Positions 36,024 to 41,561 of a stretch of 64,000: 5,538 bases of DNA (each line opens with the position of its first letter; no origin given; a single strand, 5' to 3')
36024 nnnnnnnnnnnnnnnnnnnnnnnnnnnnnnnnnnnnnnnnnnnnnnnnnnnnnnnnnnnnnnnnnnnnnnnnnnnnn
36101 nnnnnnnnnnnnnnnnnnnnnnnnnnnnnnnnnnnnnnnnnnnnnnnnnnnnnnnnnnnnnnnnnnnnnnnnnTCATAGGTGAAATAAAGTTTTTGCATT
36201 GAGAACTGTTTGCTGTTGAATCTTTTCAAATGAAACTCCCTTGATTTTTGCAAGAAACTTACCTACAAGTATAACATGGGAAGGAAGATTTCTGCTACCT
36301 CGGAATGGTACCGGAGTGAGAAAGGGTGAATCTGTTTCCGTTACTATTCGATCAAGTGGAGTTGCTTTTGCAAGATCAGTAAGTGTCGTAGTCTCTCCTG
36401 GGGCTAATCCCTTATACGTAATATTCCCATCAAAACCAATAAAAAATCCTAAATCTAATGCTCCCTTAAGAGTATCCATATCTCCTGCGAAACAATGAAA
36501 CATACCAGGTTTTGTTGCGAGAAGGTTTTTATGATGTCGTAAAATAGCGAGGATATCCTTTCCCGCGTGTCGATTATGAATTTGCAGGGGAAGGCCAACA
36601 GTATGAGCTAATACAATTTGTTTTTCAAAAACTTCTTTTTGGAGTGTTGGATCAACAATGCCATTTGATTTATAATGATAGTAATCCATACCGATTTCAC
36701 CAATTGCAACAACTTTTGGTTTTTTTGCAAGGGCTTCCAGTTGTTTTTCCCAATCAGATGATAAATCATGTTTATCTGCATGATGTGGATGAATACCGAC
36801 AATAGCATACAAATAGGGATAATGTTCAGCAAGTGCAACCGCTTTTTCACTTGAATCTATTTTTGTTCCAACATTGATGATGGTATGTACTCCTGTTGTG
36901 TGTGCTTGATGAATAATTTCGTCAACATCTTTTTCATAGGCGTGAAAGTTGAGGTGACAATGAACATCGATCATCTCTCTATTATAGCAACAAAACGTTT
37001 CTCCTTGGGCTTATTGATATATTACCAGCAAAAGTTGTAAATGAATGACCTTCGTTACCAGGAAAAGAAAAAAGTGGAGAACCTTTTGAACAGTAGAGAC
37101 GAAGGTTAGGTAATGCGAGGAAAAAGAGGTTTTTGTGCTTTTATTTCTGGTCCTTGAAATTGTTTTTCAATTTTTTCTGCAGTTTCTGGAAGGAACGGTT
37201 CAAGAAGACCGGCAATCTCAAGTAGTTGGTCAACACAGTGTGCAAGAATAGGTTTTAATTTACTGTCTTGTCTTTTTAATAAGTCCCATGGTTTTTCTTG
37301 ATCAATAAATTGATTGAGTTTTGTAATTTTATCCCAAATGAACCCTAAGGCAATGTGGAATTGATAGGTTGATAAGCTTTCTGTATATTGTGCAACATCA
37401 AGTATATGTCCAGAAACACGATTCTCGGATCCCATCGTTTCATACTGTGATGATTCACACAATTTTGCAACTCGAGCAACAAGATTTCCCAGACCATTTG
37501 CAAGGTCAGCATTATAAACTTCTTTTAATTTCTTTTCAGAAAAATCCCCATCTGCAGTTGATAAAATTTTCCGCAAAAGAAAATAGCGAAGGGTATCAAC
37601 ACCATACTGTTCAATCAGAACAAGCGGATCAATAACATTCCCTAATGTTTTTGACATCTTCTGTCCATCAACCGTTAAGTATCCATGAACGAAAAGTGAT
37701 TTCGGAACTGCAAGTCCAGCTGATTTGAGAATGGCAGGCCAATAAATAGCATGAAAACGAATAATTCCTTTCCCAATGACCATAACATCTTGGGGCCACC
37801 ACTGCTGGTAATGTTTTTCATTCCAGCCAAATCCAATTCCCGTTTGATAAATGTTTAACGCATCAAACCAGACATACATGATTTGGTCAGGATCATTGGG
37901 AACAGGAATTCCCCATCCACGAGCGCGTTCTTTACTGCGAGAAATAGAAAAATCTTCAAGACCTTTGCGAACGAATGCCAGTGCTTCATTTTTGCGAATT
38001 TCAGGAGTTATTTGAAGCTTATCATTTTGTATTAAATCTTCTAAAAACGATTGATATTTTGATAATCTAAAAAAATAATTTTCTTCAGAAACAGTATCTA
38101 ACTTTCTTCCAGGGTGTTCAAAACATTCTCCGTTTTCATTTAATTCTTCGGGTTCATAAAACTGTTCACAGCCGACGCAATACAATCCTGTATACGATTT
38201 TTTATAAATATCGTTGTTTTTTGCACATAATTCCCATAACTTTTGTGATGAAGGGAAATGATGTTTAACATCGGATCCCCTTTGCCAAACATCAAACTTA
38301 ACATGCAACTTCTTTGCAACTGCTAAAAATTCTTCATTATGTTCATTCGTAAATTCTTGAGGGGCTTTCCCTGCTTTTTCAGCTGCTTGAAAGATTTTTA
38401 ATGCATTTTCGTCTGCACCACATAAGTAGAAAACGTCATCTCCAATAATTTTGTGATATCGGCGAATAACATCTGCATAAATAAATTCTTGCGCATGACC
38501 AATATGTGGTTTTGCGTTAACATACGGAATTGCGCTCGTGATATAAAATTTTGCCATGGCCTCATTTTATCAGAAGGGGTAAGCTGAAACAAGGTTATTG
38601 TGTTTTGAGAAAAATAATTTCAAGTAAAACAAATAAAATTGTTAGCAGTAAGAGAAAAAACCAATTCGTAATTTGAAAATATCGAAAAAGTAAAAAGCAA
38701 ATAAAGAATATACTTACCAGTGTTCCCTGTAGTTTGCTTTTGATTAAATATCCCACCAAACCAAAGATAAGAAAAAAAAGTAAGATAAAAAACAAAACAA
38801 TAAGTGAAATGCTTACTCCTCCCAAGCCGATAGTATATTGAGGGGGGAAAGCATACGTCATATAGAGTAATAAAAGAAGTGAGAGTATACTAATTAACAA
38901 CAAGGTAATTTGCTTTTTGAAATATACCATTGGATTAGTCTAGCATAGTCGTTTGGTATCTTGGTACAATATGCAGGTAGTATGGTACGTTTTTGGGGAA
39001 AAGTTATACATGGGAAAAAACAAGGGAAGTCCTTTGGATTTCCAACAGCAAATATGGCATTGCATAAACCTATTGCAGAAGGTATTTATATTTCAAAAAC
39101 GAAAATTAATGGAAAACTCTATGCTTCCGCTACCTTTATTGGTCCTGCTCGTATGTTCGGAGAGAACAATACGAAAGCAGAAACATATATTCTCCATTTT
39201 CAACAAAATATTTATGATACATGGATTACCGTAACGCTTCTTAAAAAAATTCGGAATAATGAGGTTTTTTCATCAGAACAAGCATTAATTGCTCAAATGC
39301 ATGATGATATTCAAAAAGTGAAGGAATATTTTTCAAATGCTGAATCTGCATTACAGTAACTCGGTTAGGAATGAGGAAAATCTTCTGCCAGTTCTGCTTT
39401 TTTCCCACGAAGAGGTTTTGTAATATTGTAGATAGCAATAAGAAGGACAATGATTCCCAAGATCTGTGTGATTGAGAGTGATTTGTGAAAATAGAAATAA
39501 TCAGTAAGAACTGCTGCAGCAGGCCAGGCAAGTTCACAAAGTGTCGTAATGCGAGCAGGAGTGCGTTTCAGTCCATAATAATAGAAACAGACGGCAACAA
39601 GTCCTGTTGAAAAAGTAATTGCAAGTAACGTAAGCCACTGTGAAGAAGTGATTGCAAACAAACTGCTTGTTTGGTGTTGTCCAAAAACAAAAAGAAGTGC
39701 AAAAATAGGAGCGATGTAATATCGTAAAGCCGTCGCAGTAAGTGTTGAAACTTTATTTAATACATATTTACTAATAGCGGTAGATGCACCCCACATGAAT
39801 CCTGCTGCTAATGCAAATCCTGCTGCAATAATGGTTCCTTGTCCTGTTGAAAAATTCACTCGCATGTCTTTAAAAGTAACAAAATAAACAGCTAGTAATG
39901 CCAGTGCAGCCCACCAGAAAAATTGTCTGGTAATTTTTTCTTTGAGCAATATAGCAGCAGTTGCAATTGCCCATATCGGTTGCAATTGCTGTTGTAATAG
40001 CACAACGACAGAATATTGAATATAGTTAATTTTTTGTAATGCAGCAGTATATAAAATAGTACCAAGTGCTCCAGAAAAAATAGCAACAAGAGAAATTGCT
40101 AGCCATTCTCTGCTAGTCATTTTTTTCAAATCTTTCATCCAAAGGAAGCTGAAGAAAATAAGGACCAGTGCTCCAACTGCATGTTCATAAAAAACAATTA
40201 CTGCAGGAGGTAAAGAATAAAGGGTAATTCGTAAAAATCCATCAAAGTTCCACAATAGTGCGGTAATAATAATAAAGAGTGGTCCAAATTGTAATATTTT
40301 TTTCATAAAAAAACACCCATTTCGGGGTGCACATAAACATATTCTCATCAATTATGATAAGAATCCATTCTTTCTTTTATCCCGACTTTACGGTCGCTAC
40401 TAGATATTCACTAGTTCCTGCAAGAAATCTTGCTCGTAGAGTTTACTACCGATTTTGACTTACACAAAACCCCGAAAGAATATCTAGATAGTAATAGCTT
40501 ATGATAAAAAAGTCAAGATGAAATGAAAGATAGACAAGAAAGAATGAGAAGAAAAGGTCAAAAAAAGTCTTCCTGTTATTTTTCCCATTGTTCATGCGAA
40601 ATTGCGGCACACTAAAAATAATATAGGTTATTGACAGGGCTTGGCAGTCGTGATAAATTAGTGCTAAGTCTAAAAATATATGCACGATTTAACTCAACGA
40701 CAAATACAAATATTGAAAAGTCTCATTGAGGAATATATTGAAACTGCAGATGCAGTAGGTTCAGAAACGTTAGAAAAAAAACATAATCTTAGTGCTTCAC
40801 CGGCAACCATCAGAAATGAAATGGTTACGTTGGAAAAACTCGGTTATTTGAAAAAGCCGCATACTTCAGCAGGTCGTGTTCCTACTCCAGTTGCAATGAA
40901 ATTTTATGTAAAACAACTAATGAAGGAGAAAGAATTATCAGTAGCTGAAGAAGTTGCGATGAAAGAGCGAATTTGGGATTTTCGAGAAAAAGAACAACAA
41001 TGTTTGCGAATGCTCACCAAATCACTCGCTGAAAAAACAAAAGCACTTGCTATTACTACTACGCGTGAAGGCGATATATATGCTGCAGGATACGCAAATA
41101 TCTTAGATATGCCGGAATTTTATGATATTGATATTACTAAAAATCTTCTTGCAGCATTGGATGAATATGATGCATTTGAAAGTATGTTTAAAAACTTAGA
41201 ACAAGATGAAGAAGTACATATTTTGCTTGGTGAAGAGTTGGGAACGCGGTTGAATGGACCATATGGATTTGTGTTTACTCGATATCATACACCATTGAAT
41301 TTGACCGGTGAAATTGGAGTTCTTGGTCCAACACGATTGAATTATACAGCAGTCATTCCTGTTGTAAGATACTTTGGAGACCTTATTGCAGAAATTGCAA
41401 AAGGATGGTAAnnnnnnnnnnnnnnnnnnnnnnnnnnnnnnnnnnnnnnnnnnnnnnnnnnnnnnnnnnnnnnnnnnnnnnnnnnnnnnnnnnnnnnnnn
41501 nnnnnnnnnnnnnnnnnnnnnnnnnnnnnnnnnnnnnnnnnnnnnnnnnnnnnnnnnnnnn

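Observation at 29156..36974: Tightly overlapping envelope-glycan operon combining a UbiA-type prenyl-phosphate sugar synthase, a MraY/WecA-like initiating transferase, an ArnT/PMT-like GT-C and a processive QxxRW GT2.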

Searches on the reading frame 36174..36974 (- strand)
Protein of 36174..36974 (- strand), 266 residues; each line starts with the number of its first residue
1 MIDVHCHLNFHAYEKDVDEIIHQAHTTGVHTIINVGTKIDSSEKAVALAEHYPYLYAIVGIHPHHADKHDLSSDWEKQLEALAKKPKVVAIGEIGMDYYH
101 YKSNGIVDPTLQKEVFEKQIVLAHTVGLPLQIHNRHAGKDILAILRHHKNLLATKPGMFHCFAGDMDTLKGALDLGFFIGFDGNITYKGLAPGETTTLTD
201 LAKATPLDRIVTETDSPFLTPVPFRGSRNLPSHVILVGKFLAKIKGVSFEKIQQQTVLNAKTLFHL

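Call 3: search_protein_families(library=pfam, proteins=[window:36174-36974:-], max_evalue=0.01)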
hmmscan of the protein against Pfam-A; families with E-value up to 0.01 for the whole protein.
window:36174-36974:- (266 aa): 1 family
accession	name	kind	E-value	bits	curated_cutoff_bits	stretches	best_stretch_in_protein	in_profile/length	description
PF01026.27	TatD_DNase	-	2.4e-77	260.2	27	1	2-265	1-253/253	TatD related DNase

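Call 4: search_protein_families(library=ncbifam, proteins=[window:36174-36974:-], max_evalue=0.01)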
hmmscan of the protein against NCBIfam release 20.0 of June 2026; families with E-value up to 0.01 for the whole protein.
window:36174-36974:- (266 aa): 6 families
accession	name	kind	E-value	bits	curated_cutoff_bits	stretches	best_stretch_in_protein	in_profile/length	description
TIGR00010.1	TIGR00010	subfamily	7.4e-79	264.8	206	1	1-266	1-253/253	YchF/TatD family DNA exonuclease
NF008075.0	PRK10812.1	equivalog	4.6e-51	173.6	438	1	1-266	3-256/265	metal-dependent hydrolase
NF007745.0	PRK10425.1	equivalog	1.1e-42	146.1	395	1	1-265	1-257/260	3'-5' ssDNA/RNA exonuclease TatD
NF008522.0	PRK11449.1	equivalog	7.7e-38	130.1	481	1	1-266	5-258/259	metal-dependent hydrolase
NF041926.1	QatD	equivalog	9.8e-25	87.1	230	1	3-263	1-239/239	Qat anti-phage system TatD family nuclease QatD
NF005302.0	PRK06833.1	equivalog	0.002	17.6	264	0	82-150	33-99/214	L-fuculose-phosphate aldolase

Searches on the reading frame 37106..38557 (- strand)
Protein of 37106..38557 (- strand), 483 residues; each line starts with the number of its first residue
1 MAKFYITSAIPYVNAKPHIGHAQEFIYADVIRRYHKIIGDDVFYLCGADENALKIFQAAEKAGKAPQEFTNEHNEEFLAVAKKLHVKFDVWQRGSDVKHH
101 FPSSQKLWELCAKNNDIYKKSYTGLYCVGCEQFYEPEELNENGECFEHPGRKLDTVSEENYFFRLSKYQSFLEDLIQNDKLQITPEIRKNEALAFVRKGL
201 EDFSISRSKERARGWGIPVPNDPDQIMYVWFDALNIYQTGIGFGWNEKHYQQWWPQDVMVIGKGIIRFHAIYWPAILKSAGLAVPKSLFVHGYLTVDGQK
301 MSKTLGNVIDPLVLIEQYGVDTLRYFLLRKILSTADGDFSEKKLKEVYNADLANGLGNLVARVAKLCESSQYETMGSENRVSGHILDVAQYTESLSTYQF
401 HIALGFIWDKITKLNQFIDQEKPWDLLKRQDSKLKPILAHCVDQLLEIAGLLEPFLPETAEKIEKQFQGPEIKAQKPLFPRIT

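Call 12: search_protein_families(library=pfam, proteins=[window:37106-38557:-], max_evalue=0.001)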
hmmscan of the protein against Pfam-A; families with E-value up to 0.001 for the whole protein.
window:37106-38557:- (483 aa): 3 families
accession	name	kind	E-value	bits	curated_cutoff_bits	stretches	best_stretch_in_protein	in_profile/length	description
PF09334.17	tRNA-synt_1g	-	3.4e-96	322.8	20.1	1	5-363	2-390/391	tRNA synthetases class I (M)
PF00133.28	tRNA-synt_1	-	7.8e-27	94.5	22.7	2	225-329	297-404/414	tRNA synthetases class I (I, L, M and V)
PF01406.26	tRNA-synt_1e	-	1.6e-16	61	27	2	12-118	18-122/301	tRNA synthetases class I (C) catalytic domain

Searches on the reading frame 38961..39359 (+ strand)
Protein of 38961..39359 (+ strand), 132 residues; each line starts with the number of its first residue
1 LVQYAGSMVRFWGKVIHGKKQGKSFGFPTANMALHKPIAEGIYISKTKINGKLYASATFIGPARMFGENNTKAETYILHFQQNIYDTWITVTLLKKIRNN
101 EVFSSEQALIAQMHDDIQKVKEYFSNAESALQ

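Call 12: search_protein_families(library=pfam, proteins=[window:38961-39359:+], max_evalue=0.001)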
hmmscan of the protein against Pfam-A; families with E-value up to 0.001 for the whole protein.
window:38961-39359:+ (132 aa): 1 family
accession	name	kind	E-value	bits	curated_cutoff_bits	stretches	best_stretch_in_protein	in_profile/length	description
PF01687.23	Flavokinase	-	7.8e-32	110.6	19.6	1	7-124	3-124/124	Riboflavin kinase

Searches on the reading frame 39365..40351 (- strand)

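Call 12: search_protein_families(library=pfam, proteins=[window:39365-40351:-], max_evalue=0.001)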
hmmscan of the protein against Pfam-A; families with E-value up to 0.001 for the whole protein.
window:39365-40351:- (328 aa): 1 family
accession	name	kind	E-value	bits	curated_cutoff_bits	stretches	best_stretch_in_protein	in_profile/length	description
PF00892.27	EamA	-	9.5e-34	117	28.2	2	176-310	3-133/135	EamA-like transporter family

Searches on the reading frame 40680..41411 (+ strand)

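Call 12: search_protein_families(library=pfam, proteins=[window:40680-41411:+], max_evalue=0.001)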
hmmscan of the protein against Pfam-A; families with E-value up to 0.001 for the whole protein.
window:40680-41411:+ (243 aa): 2 families
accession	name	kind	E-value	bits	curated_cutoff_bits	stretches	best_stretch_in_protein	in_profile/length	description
PF01628.27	HrcA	-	3.9e-18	66.6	22.2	1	95-226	91-215/215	HrcA protein C terminal domain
PF03444.21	HrcA_DNA-bdg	-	4.1e-06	26.8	21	1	3-74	1-71/79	Winged helix-turn-helix transcription repressor, HrcA DNA-binding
